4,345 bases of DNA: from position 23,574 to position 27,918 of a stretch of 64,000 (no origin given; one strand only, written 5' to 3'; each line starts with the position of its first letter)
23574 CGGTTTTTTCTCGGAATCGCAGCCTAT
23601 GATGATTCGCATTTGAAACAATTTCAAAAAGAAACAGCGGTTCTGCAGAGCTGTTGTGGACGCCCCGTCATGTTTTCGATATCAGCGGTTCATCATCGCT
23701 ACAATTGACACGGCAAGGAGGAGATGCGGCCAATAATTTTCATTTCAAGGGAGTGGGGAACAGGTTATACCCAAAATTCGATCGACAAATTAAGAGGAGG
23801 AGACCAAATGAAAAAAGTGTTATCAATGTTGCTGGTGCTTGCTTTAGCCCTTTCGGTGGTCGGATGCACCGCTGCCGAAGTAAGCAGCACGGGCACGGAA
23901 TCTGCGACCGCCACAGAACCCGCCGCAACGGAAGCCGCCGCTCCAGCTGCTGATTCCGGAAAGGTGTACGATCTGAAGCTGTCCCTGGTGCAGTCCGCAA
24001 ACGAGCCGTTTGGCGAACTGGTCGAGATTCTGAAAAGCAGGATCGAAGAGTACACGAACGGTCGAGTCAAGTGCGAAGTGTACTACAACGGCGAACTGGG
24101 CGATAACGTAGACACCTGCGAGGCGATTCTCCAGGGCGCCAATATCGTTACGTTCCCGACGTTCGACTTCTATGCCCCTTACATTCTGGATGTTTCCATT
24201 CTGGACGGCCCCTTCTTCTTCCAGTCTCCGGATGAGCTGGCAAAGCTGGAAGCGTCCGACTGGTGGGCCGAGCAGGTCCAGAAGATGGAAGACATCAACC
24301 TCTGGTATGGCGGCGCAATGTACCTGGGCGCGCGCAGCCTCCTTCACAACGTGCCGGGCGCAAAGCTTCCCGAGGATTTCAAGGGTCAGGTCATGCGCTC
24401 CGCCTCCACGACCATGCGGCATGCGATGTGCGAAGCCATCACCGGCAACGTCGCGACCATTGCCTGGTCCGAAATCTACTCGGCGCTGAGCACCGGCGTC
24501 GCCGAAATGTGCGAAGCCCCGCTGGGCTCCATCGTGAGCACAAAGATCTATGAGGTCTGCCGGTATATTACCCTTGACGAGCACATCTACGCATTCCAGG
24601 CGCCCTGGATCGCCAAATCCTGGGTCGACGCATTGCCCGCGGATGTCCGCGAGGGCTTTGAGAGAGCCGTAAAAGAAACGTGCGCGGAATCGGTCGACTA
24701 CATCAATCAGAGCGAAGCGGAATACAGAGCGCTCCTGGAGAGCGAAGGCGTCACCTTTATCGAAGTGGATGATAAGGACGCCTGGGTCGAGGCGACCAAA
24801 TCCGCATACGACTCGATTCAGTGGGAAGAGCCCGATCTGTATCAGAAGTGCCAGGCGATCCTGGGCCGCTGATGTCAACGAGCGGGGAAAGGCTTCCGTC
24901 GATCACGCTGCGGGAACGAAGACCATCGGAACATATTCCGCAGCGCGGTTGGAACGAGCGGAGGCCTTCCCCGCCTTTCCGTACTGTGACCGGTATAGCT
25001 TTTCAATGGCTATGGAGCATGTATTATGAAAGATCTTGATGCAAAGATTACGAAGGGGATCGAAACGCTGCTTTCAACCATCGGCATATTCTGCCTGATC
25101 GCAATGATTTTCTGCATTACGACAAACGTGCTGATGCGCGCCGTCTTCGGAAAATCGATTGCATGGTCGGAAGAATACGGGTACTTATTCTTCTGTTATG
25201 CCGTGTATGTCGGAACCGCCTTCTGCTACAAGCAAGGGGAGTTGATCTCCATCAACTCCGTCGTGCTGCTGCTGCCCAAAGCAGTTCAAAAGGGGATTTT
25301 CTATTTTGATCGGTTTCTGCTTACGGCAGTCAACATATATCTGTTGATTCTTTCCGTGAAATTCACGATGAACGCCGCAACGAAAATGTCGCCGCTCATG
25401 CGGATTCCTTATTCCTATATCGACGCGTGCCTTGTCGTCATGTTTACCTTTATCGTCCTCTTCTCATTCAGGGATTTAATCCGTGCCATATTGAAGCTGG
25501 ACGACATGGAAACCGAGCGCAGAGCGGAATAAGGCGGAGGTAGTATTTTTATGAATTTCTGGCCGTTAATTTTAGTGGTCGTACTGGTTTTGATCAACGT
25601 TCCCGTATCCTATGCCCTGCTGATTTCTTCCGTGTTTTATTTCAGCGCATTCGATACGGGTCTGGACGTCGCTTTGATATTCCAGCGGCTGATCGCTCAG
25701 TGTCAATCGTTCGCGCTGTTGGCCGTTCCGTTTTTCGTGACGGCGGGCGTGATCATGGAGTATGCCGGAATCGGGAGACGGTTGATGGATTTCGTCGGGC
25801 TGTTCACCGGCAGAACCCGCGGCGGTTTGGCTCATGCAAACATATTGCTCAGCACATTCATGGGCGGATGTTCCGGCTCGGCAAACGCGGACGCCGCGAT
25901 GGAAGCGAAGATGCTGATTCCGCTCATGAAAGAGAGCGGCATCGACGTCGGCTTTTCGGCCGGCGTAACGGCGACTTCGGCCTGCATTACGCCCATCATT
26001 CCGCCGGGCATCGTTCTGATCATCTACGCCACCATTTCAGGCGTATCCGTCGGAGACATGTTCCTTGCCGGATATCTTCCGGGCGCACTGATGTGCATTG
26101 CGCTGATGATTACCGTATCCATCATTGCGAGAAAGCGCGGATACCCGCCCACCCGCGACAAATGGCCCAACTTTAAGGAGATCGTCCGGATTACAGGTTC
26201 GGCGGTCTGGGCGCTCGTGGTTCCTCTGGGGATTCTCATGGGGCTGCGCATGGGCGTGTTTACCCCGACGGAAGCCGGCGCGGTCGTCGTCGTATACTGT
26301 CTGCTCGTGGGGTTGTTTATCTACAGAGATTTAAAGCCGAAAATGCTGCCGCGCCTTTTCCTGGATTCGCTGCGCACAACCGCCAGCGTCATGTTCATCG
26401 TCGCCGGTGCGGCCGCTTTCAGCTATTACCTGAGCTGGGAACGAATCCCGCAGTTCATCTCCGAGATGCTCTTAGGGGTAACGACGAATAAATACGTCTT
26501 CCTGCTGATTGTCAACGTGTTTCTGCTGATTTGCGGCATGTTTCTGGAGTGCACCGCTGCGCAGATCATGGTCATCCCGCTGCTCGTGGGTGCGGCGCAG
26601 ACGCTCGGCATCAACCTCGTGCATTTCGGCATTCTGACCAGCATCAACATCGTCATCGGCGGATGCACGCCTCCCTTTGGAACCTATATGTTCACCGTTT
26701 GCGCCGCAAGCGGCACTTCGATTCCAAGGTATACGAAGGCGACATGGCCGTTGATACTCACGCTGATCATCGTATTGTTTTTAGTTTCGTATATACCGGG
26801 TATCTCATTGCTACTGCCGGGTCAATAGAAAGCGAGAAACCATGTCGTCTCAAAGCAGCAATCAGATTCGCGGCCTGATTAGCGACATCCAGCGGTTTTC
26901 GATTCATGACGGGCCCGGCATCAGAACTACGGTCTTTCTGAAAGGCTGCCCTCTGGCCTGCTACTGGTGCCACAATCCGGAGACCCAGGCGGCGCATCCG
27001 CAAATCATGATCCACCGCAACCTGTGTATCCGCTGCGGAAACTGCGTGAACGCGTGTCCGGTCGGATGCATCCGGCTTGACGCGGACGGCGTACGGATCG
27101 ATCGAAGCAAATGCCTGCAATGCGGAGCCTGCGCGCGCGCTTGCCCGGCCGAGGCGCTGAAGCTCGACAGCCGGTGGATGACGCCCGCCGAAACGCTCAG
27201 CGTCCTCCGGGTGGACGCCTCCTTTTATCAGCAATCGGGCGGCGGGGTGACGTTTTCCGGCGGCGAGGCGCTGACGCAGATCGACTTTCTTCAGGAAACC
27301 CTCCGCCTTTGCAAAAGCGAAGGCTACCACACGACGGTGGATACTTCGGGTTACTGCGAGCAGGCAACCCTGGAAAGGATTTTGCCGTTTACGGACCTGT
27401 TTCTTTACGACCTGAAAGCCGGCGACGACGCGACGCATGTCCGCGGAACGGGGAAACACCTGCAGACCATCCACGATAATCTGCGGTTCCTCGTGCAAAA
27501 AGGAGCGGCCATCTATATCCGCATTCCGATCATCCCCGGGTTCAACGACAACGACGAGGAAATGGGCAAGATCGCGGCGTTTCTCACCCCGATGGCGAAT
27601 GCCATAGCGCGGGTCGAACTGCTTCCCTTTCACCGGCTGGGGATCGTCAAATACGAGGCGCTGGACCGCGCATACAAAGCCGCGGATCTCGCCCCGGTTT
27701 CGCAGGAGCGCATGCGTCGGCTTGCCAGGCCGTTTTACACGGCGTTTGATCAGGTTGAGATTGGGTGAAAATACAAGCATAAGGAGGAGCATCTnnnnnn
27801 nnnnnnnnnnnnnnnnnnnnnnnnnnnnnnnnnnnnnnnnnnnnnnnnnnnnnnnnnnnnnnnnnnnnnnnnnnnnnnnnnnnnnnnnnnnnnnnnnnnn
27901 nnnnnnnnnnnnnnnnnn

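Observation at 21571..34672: Orphan glycyl-radical-enzyme operon joined to a TRAP importer and a C4 acid-sugar kinase/PdxA-type dehydrogenase module (main candidate for a new pathway)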

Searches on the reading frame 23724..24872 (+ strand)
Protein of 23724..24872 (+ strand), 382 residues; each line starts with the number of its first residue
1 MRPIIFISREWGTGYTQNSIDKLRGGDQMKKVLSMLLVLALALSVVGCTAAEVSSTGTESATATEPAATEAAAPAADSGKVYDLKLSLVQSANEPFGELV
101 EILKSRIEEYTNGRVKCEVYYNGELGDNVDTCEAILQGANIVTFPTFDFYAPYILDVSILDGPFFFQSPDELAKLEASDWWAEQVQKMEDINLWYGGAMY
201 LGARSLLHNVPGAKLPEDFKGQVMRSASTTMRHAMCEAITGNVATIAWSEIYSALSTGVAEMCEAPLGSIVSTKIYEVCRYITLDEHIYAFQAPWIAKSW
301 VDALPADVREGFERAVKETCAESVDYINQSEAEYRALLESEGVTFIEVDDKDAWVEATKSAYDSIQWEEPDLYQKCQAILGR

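Call 3: search_protein_families(library=pfam, proteins=[window:23724-24872:+])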
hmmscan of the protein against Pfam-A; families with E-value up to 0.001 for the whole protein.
window:23724-24872:+ (382 aa): 1 family
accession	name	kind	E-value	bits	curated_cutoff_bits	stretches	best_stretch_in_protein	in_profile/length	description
PF03480.18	DctP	-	1.4e-47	162.8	23.4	1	89-365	4-282/286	Bacterial extracellular solute-binding protein, family 7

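Call 4: search_protein_families(library=ncbifam, proteins=[window:23724-24872:+])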
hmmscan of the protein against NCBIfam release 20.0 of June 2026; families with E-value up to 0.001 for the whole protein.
window:23724-24872:+ (382 aa): 3 families
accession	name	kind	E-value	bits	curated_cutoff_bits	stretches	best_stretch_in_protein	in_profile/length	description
NF037995.1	TRAP_S1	subfamily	1.1e-34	120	50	1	85-353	1-270/271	TRAP transporter substrate-binding protein DctP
TIGR00787.1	dctP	subfamily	7.1e-32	110.8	175.05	1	89-332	4-247/257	DctP family TRAP transporter solute-binding subunit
NF050142.1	PG1828_fam_lipo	equivalog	5.3e-05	23.9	50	1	29-78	1-50/59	PG1828 family lipoprotein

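Call 18: search_solved_structures(query=window:23808-24872:+, max_evalue=0.00001, show_alignments=1)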
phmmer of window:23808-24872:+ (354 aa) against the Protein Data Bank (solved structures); distinct sequences matched with E-value up to 0.00001: 76 (the best 60 are shown).
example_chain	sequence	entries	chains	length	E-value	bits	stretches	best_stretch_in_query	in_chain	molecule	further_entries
4p1l_A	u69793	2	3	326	7.9e-29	104.2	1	65-345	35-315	TRAP dicarboxylate transporter, DctP subunit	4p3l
4ovt_A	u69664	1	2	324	1.2e-24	90.4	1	56-352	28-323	TRAP dicarboxylate transporter, DctP subunit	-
4ovs_A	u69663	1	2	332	1.4e-24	90.3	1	53-351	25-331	TRAP dicarboxylate transporter, DctP subunit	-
4p1e_A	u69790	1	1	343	3e-24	89.1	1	55-321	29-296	TRAP dicarboxylate transporter, DctP subunit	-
4o94_A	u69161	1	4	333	1e-23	87.4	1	56-334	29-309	TRAP dicarboxylate transporter DctP subunit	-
9dsy_A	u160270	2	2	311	1.9e-23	86.5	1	56-337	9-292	C4-dicarboxylate-binding periplasmic protein DctP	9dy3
4pfb_A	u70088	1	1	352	1.7e-22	83.4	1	40-349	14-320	C4-dicarboxylate-binding protein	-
4p9k_A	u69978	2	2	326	1.8e-22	83.3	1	57-330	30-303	TRAP dicarboxylate transporter, DctP subunit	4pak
4pdh_A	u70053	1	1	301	3.8e-22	82.2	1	56-330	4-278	TRAP dicarboxylate transporter, DctP subunit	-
4pf8_A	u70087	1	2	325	7.3e-22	81.3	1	67-344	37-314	TRAP-T family transporter, DctP (Periplasmic binding) subunit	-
4o8m_A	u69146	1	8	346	5.9e-21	78.3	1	63-350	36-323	TRAP dicarboxylate transporter, DctP subunit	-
4x8r_A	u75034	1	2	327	2.6e-20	76.2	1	66-338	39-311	TRAP dicarboxylate transporter, DctP subunit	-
4p47_A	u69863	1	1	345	2.9e-20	76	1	56-303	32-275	TRAP dicarboxylate transporter, DctP subunit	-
4xfe_A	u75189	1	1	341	1.9e-19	73.3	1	43-351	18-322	TRAP dicarboxylate transporter subunit DctP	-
4nx1_A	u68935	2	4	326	4.5e-18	68.8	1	73-337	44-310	C4-dicarboxylate transport system substrate-binding protein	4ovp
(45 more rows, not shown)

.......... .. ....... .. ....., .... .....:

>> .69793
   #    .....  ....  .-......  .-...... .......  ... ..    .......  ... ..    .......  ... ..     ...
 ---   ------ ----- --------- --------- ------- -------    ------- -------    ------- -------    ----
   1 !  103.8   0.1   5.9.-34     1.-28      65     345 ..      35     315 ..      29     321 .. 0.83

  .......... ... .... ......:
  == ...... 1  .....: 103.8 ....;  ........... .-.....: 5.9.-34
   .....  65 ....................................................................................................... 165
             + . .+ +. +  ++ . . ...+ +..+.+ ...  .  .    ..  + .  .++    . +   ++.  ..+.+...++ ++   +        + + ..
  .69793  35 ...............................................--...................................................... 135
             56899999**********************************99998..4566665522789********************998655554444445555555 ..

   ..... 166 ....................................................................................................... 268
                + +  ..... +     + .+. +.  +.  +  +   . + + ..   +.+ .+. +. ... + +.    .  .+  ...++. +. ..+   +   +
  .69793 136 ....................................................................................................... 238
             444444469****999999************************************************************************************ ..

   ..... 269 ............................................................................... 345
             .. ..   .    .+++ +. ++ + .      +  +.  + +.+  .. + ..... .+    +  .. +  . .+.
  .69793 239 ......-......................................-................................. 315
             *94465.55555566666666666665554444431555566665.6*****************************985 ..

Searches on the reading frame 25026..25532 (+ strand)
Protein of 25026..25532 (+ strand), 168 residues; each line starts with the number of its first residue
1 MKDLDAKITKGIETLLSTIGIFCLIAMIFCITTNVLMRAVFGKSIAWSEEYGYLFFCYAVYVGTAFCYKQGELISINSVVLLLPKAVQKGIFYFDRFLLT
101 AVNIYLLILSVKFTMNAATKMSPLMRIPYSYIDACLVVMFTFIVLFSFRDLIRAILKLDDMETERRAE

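Call 3: search_protein_families(library=pfam, proteins=[window:25026-25532:+])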
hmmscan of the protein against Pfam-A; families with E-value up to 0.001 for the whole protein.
window:25026-25532:+ (168 aa): 1 family
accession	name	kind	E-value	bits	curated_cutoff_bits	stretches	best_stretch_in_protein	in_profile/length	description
PF04290.18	DctQ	-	1.1e-19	71.1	28.3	1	27-155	1-130/132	Tripartite ATP-independent periplasmic transporters, DctQ component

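Call 4: search_protein_families(library=ncbifam, proteins=[window:25026-25532:+])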
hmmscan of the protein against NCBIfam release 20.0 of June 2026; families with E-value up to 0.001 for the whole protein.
window:25026-25532:+ (168 aa): 1 family
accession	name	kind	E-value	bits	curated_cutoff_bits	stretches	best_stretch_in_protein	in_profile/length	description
NF007374.1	PRK09877.1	equivalog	1.1e-06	29.1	260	1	23-163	11-152/157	2,3-diketo-L-gulonate TRAP transporter small permease YiaM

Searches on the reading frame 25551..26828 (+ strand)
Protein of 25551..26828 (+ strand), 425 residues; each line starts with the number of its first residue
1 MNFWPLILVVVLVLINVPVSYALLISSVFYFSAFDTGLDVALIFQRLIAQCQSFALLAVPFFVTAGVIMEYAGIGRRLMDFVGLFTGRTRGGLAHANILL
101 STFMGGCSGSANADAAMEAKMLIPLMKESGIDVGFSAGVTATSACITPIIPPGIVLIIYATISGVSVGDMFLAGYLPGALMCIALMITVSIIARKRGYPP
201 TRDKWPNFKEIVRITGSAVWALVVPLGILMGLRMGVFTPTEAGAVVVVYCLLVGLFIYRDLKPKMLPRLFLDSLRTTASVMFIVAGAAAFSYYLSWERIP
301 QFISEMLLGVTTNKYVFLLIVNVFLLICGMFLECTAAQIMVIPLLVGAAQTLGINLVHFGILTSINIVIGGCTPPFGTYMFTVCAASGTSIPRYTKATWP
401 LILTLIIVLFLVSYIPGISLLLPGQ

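Call 3: search_protein_families(library=pfam, proteins=[window:25551-26828:+])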
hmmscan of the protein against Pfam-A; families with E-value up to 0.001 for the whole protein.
window:25551-26828:+ (425 aa): 1 family
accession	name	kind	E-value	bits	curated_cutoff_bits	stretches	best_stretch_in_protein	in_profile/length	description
PF06808.19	DctM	-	1.8e-108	363.4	23.8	1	6-418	1-413/413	Tripartite ATP-independent periplasmic transporter, DctM component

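Call 4: search_protein_families(library=ncbifam, proteins=[window:25551-26828:+])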
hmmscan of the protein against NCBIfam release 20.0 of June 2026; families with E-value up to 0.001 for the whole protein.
window:25551-26828:+ (425 aa): 3 families
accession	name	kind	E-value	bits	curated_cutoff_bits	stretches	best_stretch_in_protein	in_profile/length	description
TIGR00786.1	dctM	subfamily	3e-126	421.5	268.45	1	17-423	2-405/405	TRAP transporter large permease subunit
NF011634.1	PRK15060.1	equivalog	8.1e-70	236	800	1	12-418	13-416/425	2,3-diketo-L-gulonate TRAP transporter large permease YiaN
TIGR02123.1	TRAP_fused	subfamily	3.3e-26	92.1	320.65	1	58-420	170-536/615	TRAP transporter fused permease subunit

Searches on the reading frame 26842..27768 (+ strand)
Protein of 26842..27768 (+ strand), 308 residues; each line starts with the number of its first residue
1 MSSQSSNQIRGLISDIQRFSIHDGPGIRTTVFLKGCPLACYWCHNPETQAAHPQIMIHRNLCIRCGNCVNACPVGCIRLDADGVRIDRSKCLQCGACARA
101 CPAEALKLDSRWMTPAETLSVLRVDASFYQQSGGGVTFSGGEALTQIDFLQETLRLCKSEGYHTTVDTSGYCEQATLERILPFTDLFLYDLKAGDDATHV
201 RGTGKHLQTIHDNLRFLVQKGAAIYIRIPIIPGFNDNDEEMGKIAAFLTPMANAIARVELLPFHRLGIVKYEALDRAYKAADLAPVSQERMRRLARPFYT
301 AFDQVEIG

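Call 3: search_protein_families(library=pfam, proteins=[window:26842-27768:+])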
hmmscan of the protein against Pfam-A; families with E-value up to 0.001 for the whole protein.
window:26842-27768:+ (308 aa): 12 families
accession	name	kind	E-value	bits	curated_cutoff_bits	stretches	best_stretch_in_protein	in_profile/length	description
PF00037.32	Fer4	-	2.3e-15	56.1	21.1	2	85-107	2-24/24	4Fe-4S binding domain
PF04055.27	Radical_SAM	-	6.3e-15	56.2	29.5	1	32-241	3-162/166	Radical SAM superfamily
PF12837.12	Fer4_6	-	9.2e-12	44.8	25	2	84-106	2-24/24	4Fe-4S binding domain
PF13237.11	Fer4_10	-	2.5e-11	43.8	25.5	2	55-102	2-53/53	4Fe-4S dicluster domain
PF13353.11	Fer4_12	-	2.1e-10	41.5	22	1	23-57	2-36/137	4Fe-4S single cluster domain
PF12838.12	Fer4_7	-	2.8e-10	40.9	27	1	62-105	2-52/52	4Fe-4S dicluster domain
PF14697.11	Fer4_21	-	9.5e-10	38.9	35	2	56-107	2-58/59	4Fe-4S dicluster domain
PF13484.11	Fer4_16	-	3.2e-09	37.9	30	1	90-112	1-24/66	4Fe-4S double cluster binding domain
PF12797.12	Fer4_2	-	6.8e-09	35.6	24.5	2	83-103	2-22/22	4Fe-4S binding domain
PF12800.12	Fer4_4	-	7.2e-08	32.5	24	1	60-75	2-17/17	4Fe-4S binding domain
PF13187.11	Fer4_9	-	4e-07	30.4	27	1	62-105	2-51/52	4Fe-4S dicluster domain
PF13183.11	Fer4_8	-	1.9e-05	25.5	27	0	89-121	3-17/68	4Fe-4S dicluster domain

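Call 4: search_protein_families(library=ncbifam, proteins=[window:26842-27768:+])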
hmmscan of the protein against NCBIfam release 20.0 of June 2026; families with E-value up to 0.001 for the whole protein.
window:26842-27768:+ (308 aa): 84 families (the best 25 are shown)
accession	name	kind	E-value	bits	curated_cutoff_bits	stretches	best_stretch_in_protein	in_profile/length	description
NF043069.1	T4HPD_activ_SAM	equivalog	4.4e-102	341.5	425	1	11-308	2-298/299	trans-4-hydroxy-L-proline dehydratase activase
TIGR02494.1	PFLE_PFLC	subfamily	4.6e-102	341.2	174.35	1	13-296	1-287/293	glycyl-radical enzyme activating protein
NF048010.1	SfplDhtActHpsHDes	equivalog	5e-87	291.5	430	1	8-295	3-295/298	(2S)-3-sulfopropanediol dehydratase activating enzyme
TIGR04395.1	cutC_activ_rSAM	equivalog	1.4e-85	287.3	360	1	12-295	6-294/309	choline TMA-lyase-activating enzyme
NF033719.1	ind_deCO2_activ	equivalog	8.8e-81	271.5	425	1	12-295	2-290/302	indoleacetate decarboxylase activase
NF048008.1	SfplDhtActHpfHKleb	equivalog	7.2e-78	262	500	1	13-284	2-279/308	(2S)-3-sulfopropanediol dehydratase activating enzyme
NF033717.2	HPDL_rSAM_activ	equivalog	7.9e-76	255.3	420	1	10-296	3-294/311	4-hydroxyphenylacetate decarboxylase activase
TIGR04003.1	rSAM_BssD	equivalog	6.2e-73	245.7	496.45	1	12-282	2-280/314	[benzylsuccinate synthase]-activating enzyme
TIGR02493.1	PFLA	equivalog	3e-58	197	231.75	2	107-295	39-229/235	pyruvate formate-lyase-activating protein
TIGR04041.1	activase_YjjW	hypoth_equivalog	1.5e-56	191.8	250.2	1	11-290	2-265/276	YjjW family glycine radical enzyme activase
NF007483.0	PRK10076.1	equivalog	1.2e-55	188.8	326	2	88-290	70-273/292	[formate-C-acetyltransferase]-activating enzyme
NF008356.0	PRK11145.1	equivalog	1.7e-46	158.5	375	2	125-296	63-235/246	pyruvate formate lyase 1-activating protein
TIGR02495.1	NrdG2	equivalog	2.4e-18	66.2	131.15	2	135-251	65-183/193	anaerobic ribonucleoside-triphosphate reductase activating protein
NF058577.1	FdxA_fam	equivalog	6.2e-13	48.7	65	1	61-105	8-52/52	4Fe-4S ferredoxin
NF005503.0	PRK07118.1-2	equivalog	1.4e-10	40.9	252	1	62-109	140-187/292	RnfABCDGE type electron transport complex subunit B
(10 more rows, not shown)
